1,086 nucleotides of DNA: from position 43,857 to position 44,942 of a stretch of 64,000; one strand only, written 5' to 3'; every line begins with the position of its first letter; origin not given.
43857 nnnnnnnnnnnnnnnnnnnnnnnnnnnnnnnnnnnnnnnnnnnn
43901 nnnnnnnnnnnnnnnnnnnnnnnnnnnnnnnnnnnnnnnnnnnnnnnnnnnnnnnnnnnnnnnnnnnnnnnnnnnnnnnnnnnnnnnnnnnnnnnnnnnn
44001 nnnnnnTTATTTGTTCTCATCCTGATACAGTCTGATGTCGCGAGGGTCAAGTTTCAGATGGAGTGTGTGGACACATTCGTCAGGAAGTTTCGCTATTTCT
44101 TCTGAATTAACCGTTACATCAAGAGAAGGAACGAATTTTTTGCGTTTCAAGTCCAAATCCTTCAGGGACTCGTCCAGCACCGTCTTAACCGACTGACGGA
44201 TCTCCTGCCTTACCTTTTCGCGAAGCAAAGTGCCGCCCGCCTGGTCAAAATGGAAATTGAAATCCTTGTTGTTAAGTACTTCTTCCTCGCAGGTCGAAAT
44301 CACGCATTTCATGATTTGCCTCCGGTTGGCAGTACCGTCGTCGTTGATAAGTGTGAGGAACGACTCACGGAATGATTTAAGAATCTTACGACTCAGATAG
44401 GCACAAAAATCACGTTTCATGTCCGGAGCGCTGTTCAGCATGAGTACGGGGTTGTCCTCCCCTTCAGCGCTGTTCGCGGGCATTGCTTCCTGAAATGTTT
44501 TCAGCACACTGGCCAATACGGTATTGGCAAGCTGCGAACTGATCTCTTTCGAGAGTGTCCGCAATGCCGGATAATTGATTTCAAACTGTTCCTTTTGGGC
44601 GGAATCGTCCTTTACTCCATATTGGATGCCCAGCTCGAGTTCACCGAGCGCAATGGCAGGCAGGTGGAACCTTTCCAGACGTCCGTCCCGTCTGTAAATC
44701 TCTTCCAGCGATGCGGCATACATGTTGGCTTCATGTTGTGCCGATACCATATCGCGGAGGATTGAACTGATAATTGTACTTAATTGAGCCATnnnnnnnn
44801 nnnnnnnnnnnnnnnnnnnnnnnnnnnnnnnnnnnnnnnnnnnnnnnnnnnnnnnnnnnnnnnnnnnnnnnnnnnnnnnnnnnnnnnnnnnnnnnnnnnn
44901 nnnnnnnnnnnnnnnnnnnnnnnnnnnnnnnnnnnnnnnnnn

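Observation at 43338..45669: Three divergent paralogues sharing a GPL-helix and a PLLT(I/L)VP(I/L)P strand motif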

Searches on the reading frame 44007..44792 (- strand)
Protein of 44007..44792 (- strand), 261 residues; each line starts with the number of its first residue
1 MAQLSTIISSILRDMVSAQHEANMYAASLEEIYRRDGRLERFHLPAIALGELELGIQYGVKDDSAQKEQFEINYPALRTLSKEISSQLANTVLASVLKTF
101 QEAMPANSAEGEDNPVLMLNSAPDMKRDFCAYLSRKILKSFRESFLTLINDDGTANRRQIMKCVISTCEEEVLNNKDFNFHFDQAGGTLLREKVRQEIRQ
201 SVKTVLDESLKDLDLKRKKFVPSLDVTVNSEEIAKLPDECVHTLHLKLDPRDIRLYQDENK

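Call 3: search_protein_families(library=pfam, proteins=[window:44007-44792:-], max_evalue=0.1)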
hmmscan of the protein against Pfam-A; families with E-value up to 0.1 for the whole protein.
window:44007-44792:- (261 aa): 0 families

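Call 4: search_protein_families(library=padloc, proteins=[window:44007-44792:-], max_evalue=0.1)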
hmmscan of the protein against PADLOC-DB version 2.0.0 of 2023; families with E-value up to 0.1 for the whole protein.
window:44007-44792:- (261 aa): 0 families

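Call 8: search_protein_families(library=ncbifam, proteins=[window:44007-44792:-], max_evalue=0.1)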
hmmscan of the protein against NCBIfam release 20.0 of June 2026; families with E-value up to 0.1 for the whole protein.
window:44007-44792:- (261 aa): 0 families

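Call 9: search_protein_families(library=phrogs, proteins=[window:44007-44792:-], max_evalue=0.1)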
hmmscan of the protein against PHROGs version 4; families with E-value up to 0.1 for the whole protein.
window:44007-44792:- (261 aa): 0 families

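Call 15: search_solved_structures(query=window:44007-44792:-, max_evalue=10)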
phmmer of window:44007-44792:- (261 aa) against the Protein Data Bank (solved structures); distinct sequences matched with E-value up to 10: 0.

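Call 18: find_homologous_proteins(query=window:44007-44792:-, max_evalue=0.001)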
Query window:44007-44792:- (261 aa): 213 proteins with E <= 0.001 among 1537 candidates; the best 120 are listed.
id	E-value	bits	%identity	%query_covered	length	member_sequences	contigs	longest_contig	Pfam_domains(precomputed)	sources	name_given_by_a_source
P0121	7.2e-163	558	99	100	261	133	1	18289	-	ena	-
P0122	2.3e-146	504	88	100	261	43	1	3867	-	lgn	-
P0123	4.4e-90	319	55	100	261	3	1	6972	-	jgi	-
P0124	1.6e-87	311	56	99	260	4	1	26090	-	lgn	-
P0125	3.3e-87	310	55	99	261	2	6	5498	-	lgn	-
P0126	1.6e-84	301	54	99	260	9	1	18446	-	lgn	-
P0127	2.0e-84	301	54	99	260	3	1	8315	-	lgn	-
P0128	4.2e-82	293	51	100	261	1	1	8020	-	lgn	-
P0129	5.0e-82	293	52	99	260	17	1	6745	-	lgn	-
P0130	5.4e-82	293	52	99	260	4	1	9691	-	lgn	-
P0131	1.6e-81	291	52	99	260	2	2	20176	-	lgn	-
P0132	6.2e-81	289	51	99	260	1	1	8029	-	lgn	-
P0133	1.9e-80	288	98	54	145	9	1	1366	-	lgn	-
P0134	1.3e-79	285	49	100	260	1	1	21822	-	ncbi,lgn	-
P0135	1.6e-79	285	52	99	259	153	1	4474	-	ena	-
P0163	7.0e-76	273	49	99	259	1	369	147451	-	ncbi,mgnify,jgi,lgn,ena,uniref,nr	ncbi:hypothetical protein [Segatella copri]|mgnify:FL=1|jgi:hypothetical protein|uniref:Uncharacteri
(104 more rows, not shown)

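Call 29: find_encoding_contigs(protein=window:44007-44792:-, flank=8000, max_places=6)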
Protein window:44007-44792:- (261 aa): 23 contigs read that carry it; 6 places shown.
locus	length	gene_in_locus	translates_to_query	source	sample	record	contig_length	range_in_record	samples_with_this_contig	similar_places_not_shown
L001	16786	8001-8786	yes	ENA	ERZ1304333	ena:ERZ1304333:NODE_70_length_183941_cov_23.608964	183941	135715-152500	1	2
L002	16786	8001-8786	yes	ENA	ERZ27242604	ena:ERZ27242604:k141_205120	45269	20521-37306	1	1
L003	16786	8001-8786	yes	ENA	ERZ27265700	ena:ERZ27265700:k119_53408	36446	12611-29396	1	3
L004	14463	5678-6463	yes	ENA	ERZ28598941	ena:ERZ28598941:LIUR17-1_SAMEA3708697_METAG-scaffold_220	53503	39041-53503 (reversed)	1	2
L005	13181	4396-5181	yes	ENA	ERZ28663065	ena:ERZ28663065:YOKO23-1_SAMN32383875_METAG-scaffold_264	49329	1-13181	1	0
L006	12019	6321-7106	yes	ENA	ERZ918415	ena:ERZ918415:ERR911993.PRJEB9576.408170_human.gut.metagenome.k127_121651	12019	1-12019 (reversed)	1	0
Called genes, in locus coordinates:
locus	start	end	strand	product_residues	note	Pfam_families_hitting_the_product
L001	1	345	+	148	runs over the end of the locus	PF08989:DUF1896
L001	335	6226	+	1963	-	PF28553:WH_1, PF28554:DUF8437, PF28555:Helicase_dom, PF00271:Helicase_C (weak), PF28556:DUF8438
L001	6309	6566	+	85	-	-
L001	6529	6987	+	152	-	PF04397:LytTR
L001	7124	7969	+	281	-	PF11655:DUF2589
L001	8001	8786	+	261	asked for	-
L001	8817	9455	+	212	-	PF11655:DUF2589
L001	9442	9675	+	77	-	-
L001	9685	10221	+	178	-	-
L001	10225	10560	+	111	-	-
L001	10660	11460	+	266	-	PF01471:PG_binding_1, PF11860:Muramidase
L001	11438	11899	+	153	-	-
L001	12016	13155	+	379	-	-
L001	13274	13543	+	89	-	-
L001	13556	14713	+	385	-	-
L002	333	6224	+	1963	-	PF28553:WH_1, PF28554:DUF8437, PF00176:SNF2-rel_dom (faint), PF28555:Helicase_dom, PF00271:Helicase_C (weak), PF28556:DUF8438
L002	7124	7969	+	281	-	PF11655:DUF2589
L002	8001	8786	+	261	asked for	-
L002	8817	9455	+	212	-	PF11655:DUF2589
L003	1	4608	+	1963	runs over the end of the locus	PF28553:WH_1, PF28554:DUF8437, PF28555:Helicase_dom, PF00271:Helicase_C (weak), PF28556:DUF8438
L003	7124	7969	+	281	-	PF11655:DUF2589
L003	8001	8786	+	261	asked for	-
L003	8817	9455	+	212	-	PF11655:DUF2589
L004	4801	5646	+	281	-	PF11655:DUF2589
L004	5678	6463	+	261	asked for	-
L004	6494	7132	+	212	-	PF11655:DUF2589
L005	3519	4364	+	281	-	PF11655:DUF2589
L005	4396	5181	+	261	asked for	-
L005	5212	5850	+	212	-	PF11655:DUF2589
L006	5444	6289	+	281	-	PF11655:DUF2589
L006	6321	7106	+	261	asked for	-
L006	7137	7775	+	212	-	PF11655:DUF2589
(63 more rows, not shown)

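Call 30: find_encoding_contigs(protein=P0163, flank=8000, max_places=6)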
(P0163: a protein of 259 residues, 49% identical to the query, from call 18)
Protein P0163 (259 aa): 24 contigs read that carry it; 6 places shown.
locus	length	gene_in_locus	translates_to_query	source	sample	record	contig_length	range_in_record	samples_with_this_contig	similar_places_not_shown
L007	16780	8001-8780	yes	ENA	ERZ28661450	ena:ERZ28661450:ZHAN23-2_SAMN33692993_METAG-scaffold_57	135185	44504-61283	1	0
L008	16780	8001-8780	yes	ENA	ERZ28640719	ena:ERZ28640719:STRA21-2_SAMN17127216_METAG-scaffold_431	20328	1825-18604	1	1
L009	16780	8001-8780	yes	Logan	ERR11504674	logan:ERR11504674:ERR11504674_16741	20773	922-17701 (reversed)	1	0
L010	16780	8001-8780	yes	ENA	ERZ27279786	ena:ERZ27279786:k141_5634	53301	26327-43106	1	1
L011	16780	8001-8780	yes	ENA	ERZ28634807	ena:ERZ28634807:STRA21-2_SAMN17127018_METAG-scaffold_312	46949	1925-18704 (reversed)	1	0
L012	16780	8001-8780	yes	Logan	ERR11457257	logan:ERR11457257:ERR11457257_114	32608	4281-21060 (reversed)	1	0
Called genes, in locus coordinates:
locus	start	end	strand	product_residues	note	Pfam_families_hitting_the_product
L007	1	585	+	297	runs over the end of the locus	PF08842:Mfa2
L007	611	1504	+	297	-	PF13149:Mfa_like_1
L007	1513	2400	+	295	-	PF13149:Mfa_like_1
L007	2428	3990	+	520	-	PF13149:Mfa_like_1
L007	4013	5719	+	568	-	PF13149:Mfa_like_1, PF07581:Glug (faint)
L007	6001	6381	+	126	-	PF04397:LytTR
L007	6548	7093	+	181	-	-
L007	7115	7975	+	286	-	PF11655:DUF2589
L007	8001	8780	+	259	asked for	-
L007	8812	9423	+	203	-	PF11655:DUF2589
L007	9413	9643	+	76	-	-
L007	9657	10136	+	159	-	-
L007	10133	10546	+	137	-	-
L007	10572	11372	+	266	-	PF01471:PG_binding_1, PF09374:PG_binding_3 (faint), PF11860:Muramidase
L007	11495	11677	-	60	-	-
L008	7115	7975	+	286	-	PF11655:DUF2589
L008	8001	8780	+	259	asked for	-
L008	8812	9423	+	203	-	PF11655:DUF2589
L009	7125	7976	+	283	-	PF11655:DUF2589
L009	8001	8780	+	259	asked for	-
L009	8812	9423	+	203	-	PF11655:DUF2589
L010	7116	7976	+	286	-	PF11655:DUF2589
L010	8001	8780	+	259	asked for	-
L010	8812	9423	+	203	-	PF11655:DUF2589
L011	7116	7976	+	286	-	PF11655:DUF2589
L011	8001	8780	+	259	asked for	-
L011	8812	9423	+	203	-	PF11655:DUF2589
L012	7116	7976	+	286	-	PF11655:DUF2589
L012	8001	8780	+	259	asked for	-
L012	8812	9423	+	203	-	PF11655:DUF2589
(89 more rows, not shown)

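Call 31: predict_structure(alignment_id=A1)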
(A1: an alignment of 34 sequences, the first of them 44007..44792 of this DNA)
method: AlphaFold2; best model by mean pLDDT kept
length: 261 residues; sequences in the alignment: 34
mean_pLDDT: 67.0   pTM: 0.55
mean pLDDT of the five models: 67.0, 65.3, 65.0, 64.6, 63.2
residues with pLDDT >= 90: 52; 70-90: 85; 50-70: 48; < 50: 76
segments of 3 or more residues with pLDDT < 50: 1-5, 7-9, 37-66, 221-230, 236-261
pLDDT, mean of each block of 10 residues (from residue 1): 45 61 62 54 37 31 48 81 92 89 65 70 87 94 85 85 92 81 79 91 90 71 41 46 34 34 32
secondary structure, 60 per line:
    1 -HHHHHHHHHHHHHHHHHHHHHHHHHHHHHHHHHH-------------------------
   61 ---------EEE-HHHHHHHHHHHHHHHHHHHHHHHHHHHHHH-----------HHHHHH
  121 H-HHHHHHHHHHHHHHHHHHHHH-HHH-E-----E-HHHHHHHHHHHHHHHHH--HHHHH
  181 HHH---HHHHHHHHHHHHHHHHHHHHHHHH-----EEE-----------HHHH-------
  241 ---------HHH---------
elements in order: H2-35 E70-72 H74-103 H115-121 H123-143 H157-173 H176-183 H187-210 E216-218 H230-233

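Call 35: fold_search(model_id=the predicted structure, library=pdb)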
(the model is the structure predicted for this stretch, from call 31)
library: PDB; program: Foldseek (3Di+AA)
matches with E <= 10: 584; with E <= 0.001: 0
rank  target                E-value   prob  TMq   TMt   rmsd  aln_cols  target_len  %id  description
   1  3ag0                  8.9e-02  0.38  0.17  0.24  16.4       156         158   12  Crystal structure of carbonmonoxy human cytoglobin (released 2011-02-02)
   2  2evp                  9.9e-02  0.30  0.16  0.23  16.0       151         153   14  The Structures of Thiolate- and Carboxylate-Ligated Ferric H93G Myoglobin: Models for Cytochrome P450 and for Oxyanion-B (released 2006-03-28)
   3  6jp1_A                1.3e-01  0.28  0.16  0.24  16.2       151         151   14  An X-ray structure of met sperm whale F43Y/T67R myoglobin with Tyr-heme double cross-links (released 2019-05-29)
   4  6krc                  1.4e-01  0.25  0.16  0.23  16.2       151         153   14  An X-ray structure of ferric F43Y/F46S sperm whale myoglobin (released 2020-07-01)
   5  1ufj                  1.5e-01  0.25  0.16  0.23  16.1       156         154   13  Crystal Structure of an Artificial Metalloprotein:Fe(III)(3,3'-Me2-salophen)/apo-A71G Myoglobin (released 2004-05-18)
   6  1j3f                  1.5e-01  0.23  0.16  0.23  16.4       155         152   13  Crystal Structure of an Artificial Metalloprotein:Cr(III)(3,3'-Me2-salophen)/apo-A71G Myoglobin (released 2004-05-18)
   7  6f17                  1.7e-01  0.23  0.16  0.22  16.4       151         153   12  Structure of Mb NMH H64V, V68A mutant resting state (released 2018-08-22)
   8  2eb9                  1.8e-01  0.21  0.16  0.24  16.0       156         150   13  Crystal Structure of Cu(II)(Sal-Leu)/apo-Myoglobin (released 2007-07-03)
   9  5oj9                  2.0e-01  0.23  0.16  0.23  16.2       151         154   14  Structure of Mb NMH (released 2018-01-24)
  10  1irc                  2.0e-01  0.21  0.16  0.23  16.2       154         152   14  CYSTEINE RICH INTESTINAL PROTEIN (released 1996-07-11)
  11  6z4t                  2.1e-01  0.21  0.15  0.22  16.2       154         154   12  sperm whale myoglobin mutant (H64V V64A) bearing the non-canonical amino acid 2-Amino-3-(thiazol-5-yl)propanoic acid as  (released 2021-04-28)
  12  5zeo                  2.3e-01  0.20  0.15  0.22  16.1       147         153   16  X-ray structure of sperm whale V21C/V66C/F46S myoglobin mutant with an intramolecular disulfide bond (released 2018-05-09)
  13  6z4r                  2.3e-01  0.20  0.16  0.23  16.4       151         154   13  sperm whale myoglobin mutant (H64V V64A) bearing the non-canonical amino acid 3-thienylalanine as axial heme ligand (released 2021-04-28)
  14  2ef2                  2.3e-01  0.18  0.15  0.22  16.2       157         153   13  Crystal Structure of an Artificial Metalloprotein:Rh(Phebox-Ph)/apo-A71G Myoglobin (released 2007-10-02)
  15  2mgj                  2.6e-01  0.20  0.16  0.23  16.3       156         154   13  HIGH RESOLUTION CRYSTAL STRUCTURES OF FIVE DISTAL HISTIDINE MUTANTS OF SPERM WHALE MYOGLOBIN (released 1994-01-31)
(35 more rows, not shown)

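Call 41: search_solved_structures(query=A1, max_evalue=10)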
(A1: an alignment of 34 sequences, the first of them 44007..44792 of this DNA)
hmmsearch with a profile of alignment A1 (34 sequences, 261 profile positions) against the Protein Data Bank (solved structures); distinct sequences matched with E-value up to 10: 5.
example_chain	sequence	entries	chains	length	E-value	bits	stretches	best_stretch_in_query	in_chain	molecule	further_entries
3lw8_E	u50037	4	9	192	0.068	15.8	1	79-217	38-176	IpgB2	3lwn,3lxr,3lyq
1mn3_A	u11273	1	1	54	0.098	15.3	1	184-229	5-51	Vacuolar protein sorting-associated protein VPS9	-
9cte_A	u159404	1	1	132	0.2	14.3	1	151-204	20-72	De novo protein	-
8sbn_A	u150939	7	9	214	0.74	12.4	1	147-194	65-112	Dephospho-CoA kinase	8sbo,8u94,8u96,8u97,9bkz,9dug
4wu0_A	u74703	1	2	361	0.76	12.4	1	134-204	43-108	Similar to yteR (Bacilus subtilis)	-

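Call 43: search_protein_representatives(alignment_id=A1)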
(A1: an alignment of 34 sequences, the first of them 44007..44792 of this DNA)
Query: 34 sequences, 261 profile positions. Proteins with E-value up to 0.001 (for the whole library): 423; up to 1e-10: 160; up to 1e-30: 64. The best 150 are listed.
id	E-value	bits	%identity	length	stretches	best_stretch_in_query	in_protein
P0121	2.5e-115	400.8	-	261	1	1-260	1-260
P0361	8.4e-91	320.4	-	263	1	1-260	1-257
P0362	1.2e-89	316.6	-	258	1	1-259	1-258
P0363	1.2e-89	316.6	-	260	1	1-260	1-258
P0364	9.1e-89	313.7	-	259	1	1-260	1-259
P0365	2.2e-84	299.4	-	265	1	1-255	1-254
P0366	2.2e-81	289.6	-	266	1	1-260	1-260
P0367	5.2e-79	281.8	-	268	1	1-259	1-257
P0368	6.2e-76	271.7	-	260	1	1-260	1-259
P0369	7.1e-76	271.5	-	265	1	1-259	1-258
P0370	1.8e-75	270.2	-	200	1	1-163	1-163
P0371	3.4e-75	269.2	-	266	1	1-258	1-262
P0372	1.5e-72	260.6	-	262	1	1-259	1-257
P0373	4.8e-72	258.9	-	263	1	1-256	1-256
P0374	4.0e-71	255.9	-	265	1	1-258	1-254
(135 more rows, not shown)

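Call 46: search_protein_families(library=pfam, alignment_id=A4, max_evalue=0.1)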
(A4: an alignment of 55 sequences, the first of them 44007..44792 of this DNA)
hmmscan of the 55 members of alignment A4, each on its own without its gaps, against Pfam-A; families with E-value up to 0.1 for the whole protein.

A. member 1, window:44007-44792:- (261 aa): 0 families

B. families by the number of members that match (of 55 scanned): 45 families (the first 25 are shown)
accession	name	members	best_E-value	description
PF16525.10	MHB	2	0.011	Haemophore, haem-binding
PF11655.13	DUF2589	2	0.019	Protein of unknown function (DUF2589)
PF10025.14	DUF2267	1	0.0013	Uncharacterized conserved protein (DUF2267)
PF04432.18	FrhB_FdhB_C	1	0.0028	Coenzyme F420 hydrogenase/dehydrogenase, beta subunit C terminus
PF20428.3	Sey1_3HB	1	0.0043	Sey1 three-helix bundle domain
PF07526.16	POX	1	0.0044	Associated with HOX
PF16802.11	DUF5070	1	0.0045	Domain of unknown function (DUF5070)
PF25756.1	TPR_INTS8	1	0.0051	INTS8, TPR repeats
PF20322.3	DUF6617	1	0.012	Family of unknown function (DUF6617)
PF09045.15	L27_2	1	0.012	L27_2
PF06819.16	Arc_PepC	1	0.014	Archaeal Peptidase A24 C-terminal Domain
PF03011.20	PFEMP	1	0.019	PFEMP1 DBL domain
PF14488.12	DUF4434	1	0.019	Domain of unknown function (DUF4434)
PF20459.4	DUF6712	1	0.025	Family of unknown function (DUF6712)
PF14732.11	UAE_UbL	1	0.025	Ubiquitin/SUMO-activating enzyme ubiquitin-like domain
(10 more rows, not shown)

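Call 77: fold_search(model_id=the predicted structure, library=viral)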
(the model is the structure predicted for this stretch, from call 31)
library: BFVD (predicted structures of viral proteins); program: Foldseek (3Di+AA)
matches with E <= 10: 382; with E <= 0.001: 0
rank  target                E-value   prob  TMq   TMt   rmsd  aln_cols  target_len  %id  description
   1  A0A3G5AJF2            9.6e-02  0.15  0.13  0.08  26.2       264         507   16  ATPase AAA-type core domain-containing protein [Solivirus sp.]
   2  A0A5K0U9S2            1.0e-01  0.20  0.17  0.17  26.8       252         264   13  Uncharacterized protein [Yasminevirus sp. GU-2018]
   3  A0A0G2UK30            1.7e-01  0.30  0.22  0.19  25.1       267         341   12  (no name in the UniProt tables at hand)
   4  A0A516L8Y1            2.3e-01  0.20  0.21  0.23  13.2       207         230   12  (no name in the UniProt tables at hand)
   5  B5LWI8                2.4e-01  0.14  0.16  0.16  23.7       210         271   16  Uncharacterized protein [Feldmannia species virus]
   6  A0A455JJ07            3.5e-01  0.07  0.12  0.05  35.0       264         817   12  RING-type E3 ubiquitin transferase [Cervid alphaherpesvirus 2]
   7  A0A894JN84            3.7e-01  0.13  0.17  0.13  23.4       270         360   11  (no name in the UniProt tables at hand)
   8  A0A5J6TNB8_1          3.7e-01  0.08  0.15  0.04  39.9       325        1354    8  (no name in the UniProt tables at hand)
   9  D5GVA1                3.7e-01  0.05  0.12  0.12  24.6       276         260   13  Hypothetical phage membrane protein [Campylobacter phage CP220]
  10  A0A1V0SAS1            4.9e-01  0.12  0.16  0.10  23.1       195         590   11  Uncharacterized protein [Catovirus CTV1]
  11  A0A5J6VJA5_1          4.9e-01  0.11  0.16  0.07  18.2       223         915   13  Uncharacterized protein [Megaviridae environmental sample]
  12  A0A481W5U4            5.8e-01  0.08  0.13  0.18  24.9       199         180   14  Uncharacterized protein [Pseudomonas phage Psa21]
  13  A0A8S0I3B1            5.8e-01  0.07  0.14  0.10  42.9       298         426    9  (no name in the UniProt tables at hand)
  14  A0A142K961            6.1e-01  0.15  0.17  0.26  18.8       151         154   12  Uncharacterized protein [Gordonia phage Yvonnetastic]
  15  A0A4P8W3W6            6.1e-01  0.08  0.16  0.13  28.6       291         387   13  (no name in the UniProt tables at hand)
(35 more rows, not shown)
